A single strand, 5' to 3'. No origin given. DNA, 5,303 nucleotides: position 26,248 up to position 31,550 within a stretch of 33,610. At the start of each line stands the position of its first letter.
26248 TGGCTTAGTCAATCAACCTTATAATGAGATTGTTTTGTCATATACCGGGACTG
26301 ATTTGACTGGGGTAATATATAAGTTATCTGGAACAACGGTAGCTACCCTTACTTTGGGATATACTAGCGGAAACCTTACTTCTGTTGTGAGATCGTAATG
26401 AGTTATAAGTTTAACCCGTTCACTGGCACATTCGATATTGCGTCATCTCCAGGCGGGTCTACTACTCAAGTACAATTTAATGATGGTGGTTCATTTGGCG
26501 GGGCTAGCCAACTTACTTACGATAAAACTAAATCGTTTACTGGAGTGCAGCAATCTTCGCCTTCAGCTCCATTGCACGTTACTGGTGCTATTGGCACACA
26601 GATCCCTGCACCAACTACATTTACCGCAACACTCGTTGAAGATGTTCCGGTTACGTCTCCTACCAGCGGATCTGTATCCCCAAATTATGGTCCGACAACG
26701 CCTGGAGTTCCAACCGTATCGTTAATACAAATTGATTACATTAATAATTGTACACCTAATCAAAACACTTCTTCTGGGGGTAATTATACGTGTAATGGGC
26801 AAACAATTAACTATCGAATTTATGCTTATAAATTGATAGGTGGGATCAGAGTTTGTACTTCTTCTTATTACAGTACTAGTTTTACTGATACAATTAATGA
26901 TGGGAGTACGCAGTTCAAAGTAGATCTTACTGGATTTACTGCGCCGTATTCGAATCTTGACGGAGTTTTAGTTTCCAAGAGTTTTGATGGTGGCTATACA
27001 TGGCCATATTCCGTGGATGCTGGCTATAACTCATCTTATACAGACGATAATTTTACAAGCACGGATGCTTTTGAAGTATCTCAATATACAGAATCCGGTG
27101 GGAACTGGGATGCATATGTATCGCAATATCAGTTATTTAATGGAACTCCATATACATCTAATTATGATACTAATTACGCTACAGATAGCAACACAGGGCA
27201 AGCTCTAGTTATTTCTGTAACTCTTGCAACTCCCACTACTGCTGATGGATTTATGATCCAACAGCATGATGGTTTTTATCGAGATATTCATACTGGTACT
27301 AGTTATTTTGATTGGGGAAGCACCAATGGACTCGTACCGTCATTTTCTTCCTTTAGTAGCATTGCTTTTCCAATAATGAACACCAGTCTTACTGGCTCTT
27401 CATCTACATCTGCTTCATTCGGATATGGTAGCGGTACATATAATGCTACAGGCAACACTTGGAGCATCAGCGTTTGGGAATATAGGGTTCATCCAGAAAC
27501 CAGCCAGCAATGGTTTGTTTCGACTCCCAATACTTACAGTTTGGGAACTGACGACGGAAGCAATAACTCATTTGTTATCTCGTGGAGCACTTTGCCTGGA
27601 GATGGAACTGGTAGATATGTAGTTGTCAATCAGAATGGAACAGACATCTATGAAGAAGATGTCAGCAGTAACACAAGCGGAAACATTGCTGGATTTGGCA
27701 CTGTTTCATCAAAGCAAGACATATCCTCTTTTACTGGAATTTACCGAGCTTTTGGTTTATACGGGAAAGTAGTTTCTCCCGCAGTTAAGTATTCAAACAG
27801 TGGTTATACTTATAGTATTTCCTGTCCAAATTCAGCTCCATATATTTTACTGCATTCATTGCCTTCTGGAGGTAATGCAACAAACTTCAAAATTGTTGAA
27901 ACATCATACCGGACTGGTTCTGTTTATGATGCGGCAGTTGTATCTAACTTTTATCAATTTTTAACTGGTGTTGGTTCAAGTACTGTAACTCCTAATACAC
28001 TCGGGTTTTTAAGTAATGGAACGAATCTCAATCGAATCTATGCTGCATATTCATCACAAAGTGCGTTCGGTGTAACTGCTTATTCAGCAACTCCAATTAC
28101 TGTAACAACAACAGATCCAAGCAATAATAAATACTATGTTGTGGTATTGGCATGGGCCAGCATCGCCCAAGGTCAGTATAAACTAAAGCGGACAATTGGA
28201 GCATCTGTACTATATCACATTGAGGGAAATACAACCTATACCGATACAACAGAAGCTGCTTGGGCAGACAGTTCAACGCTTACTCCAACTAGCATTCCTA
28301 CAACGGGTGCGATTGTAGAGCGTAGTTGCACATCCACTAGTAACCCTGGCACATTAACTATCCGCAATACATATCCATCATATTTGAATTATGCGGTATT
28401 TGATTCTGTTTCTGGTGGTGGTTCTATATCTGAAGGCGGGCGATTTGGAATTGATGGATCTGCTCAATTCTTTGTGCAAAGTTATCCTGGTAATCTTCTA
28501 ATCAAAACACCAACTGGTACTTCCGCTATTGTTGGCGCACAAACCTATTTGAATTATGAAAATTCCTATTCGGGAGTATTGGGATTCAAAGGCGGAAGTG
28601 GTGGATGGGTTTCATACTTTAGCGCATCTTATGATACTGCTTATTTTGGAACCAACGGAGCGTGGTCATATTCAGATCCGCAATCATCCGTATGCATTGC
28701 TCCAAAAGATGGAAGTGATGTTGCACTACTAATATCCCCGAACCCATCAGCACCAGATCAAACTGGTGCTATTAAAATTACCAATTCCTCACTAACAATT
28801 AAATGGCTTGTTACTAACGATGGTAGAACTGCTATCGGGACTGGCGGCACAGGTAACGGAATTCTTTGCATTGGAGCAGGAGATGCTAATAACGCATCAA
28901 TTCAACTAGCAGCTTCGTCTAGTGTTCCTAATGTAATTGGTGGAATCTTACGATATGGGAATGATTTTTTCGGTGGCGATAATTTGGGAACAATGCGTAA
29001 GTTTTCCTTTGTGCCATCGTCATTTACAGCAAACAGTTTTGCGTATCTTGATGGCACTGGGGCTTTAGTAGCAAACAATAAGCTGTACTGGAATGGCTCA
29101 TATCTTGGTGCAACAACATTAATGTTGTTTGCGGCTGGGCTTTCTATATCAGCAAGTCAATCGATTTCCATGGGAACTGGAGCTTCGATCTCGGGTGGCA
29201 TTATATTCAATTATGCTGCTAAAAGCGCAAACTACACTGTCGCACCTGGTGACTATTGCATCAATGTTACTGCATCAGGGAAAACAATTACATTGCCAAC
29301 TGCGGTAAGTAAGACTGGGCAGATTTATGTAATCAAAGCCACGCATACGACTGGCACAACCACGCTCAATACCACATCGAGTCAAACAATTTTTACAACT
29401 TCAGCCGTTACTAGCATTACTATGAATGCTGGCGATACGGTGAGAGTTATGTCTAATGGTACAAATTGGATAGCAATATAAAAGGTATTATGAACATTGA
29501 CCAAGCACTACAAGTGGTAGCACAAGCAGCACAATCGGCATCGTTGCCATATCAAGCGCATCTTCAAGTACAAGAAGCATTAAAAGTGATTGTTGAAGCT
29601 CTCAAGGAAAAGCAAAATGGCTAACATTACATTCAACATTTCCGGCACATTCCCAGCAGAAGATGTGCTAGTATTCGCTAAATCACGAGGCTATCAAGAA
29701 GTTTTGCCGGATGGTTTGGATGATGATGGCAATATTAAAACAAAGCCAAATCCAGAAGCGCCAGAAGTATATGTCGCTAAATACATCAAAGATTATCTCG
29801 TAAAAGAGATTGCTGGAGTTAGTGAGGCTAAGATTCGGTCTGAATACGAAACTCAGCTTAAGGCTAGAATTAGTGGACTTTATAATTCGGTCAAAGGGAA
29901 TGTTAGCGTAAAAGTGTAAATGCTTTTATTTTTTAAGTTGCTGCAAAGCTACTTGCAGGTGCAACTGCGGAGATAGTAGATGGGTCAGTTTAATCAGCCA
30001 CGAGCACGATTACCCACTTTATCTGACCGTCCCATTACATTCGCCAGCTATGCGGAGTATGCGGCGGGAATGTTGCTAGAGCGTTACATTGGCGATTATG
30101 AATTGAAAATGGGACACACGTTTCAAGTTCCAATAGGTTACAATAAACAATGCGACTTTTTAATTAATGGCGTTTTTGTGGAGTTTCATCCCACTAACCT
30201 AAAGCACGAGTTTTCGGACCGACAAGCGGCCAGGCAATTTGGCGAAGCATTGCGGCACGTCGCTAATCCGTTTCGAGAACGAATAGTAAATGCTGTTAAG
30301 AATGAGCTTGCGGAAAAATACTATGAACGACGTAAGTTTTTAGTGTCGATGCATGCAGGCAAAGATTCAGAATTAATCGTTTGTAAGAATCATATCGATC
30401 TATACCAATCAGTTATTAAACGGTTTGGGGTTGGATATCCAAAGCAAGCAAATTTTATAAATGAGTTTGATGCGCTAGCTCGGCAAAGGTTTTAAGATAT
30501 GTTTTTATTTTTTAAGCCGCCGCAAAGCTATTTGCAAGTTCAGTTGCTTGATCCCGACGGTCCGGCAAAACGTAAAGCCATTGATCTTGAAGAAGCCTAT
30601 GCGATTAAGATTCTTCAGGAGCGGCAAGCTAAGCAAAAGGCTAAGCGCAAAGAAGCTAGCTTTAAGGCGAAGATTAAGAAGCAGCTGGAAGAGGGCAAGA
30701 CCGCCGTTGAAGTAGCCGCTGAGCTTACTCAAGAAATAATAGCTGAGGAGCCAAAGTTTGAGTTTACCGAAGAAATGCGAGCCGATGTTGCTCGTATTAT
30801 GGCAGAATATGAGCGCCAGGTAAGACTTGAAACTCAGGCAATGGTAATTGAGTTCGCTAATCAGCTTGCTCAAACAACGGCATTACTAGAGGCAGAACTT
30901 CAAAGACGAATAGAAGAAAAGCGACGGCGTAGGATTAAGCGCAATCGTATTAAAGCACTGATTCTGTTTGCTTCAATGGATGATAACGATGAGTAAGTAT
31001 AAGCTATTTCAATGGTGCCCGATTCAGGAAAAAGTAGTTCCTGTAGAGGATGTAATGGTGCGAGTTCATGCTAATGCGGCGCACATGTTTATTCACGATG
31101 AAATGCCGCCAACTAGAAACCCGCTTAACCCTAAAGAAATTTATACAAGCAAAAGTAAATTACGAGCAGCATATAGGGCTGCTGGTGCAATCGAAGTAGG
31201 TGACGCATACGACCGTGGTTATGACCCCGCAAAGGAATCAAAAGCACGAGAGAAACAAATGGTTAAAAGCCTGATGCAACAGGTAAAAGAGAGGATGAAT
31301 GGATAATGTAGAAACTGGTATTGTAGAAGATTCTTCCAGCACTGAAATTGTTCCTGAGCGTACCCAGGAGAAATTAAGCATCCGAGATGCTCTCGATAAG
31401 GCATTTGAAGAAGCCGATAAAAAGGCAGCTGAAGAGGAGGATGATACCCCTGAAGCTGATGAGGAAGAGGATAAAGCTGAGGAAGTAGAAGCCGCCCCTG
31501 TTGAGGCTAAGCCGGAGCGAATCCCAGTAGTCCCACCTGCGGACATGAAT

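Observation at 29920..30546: Nuclease ORF at a late-gene junction, preceded by a diverged duplicate of the next gene's first 16 codons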

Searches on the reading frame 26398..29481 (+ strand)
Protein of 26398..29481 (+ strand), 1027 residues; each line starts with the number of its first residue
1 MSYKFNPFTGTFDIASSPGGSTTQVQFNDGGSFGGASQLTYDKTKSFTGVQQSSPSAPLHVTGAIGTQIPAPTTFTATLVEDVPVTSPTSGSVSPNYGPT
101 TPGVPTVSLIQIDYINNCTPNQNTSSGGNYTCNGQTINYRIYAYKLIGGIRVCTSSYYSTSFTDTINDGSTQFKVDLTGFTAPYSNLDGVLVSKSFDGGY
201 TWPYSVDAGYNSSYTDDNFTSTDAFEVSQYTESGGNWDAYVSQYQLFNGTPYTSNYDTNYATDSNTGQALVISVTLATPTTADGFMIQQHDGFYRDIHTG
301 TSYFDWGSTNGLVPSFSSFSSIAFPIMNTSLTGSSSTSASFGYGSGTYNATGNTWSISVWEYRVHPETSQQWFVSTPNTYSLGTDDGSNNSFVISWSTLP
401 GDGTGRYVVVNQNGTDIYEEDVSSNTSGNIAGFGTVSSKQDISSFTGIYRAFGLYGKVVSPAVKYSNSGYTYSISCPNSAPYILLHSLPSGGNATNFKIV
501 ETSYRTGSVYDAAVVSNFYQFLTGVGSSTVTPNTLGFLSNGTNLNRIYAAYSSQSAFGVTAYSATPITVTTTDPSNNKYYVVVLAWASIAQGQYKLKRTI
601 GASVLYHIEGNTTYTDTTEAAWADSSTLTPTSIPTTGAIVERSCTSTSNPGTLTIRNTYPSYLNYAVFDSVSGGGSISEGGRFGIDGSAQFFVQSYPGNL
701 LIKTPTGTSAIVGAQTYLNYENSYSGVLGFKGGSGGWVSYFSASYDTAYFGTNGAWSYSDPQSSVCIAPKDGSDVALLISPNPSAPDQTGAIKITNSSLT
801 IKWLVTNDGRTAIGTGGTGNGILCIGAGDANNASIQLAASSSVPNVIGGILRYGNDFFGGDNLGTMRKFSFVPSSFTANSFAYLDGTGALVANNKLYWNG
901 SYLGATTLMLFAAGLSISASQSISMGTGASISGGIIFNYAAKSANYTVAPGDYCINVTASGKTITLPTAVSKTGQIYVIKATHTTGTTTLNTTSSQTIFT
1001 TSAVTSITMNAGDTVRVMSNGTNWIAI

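Call 6: search_protein_families(library=pfam, proteins=[window:26398-29481:+], max_evalue=1)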
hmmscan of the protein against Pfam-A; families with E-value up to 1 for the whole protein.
window:26398-29481:+ (1027 aa): 1 family
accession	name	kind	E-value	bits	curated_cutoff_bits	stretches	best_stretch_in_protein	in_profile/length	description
PF03542.21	Tuberin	-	0.14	11.7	27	1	529-590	282-338/347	Tuberin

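Call 7: search_protein_families(library=phrogs, proteins=[window:26398-29481:+], max_evalue=0.01)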
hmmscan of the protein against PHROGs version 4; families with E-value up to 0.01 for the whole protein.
window:26398-29481:+ (1027 aa): 0 families

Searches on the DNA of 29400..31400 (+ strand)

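Call 5: search_dna_similar(query=window:29400-31400:+, collection=phages, mode=distant, max_rows=30)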
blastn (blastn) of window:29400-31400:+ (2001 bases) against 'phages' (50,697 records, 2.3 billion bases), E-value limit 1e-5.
No match.

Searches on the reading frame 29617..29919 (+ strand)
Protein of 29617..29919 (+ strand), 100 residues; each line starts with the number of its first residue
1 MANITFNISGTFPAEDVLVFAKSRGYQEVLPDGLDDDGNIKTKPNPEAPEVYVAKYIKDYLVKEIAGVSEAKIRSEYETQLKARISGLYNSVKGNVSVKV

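Call 6: search_protein_families(library=pfam, proteins=[window:29617-29919:+], max_evalue=1)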
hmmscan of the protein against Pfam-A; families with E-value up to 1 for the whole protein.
window:29617-29919:+ (100 aa): 1 family
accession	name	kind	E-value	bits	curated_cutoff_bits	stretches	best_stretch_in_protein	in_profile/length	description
PF08112.16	ATP-synt_E_2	-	0.053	14.2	25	1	72-96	30-53/56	ATP synthase epsilon subunit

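Call 7: search_protein_families(library=phrogs, proteins=[window:29617-29919:+], max_evalue=0.01)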
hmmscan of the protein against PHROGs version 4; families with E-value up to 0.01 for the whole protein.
window:29617-29919:+ (100 aa): 0 families

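Call 82: find_homologous_proteins(query=window:29617-29919:+, max_evalue=0.001)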
Query window:29617-29919:+ (100 aa): 2 proteins with E <= 0.001 among 7 candidates.
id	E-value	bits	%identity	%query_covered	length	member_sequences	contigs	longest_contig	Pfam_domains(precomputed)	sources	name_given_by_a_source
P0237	4.0e-56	205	97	100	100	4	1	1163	-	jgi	-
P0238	1.3e-41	158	73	100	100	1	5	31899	-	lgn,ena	-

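Call 83: find_encoding_contigs(protein=P0237, flank=3000, max_places=6)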
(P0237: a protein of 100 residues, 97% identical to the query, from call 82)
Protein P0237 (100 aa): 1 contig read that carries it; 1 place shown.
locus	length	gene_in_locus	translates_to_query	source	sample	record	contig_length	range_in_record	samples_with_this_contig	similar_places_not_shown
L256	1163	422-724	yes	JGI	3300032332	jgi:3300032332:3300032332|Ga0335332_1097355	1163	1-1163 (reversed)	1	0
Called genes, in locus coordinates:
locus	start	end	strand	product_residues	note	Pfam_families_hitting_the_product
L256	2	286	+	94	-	?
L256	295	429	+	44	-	-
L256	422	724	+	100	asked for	-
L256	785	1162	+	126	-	?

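Call 84: find_encoding_contigs(protein=window:29617-29919:+, flank=3000, max_places=6)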
Protein window:29617-29919:+ (100 aa): 4 contigs read that carry it; 4 places shown.
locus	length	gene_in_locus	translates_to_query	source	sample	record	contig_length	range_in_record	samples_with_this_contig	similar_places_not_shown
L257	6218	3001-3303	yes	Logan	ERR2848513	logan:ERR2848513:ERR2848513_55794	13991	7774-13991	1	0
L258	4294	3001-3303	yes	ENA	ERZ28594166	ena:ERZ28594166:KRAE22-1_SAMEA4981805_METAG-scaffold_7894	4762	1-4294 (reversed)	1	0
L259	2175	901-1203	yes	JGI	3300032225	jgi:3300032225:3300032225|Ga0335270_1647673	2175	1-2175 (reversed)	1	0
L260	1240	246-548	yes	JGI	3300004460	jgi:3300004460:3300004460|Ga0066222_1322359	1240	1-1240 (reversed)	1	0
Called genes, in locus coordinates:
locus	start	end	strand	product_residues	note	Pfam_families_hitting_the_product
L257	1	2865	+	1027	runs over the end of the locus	-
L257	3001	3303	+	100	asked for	-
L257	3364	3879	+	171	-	-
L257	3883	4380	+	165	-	-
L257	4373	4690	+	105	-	-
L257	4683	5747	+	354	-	-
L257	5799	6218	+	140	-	?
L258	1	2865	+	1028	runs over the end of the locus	-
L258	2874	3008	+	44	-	-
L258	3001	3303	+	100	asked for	-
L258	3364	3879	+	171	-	-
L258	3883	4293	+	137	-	?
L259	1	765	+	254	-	?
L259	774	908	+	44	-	-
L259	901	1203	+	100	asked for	-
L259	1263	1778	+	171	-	-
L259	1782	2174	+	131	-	?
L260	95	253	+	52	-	-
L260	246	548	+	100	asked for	-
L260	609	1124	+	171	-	-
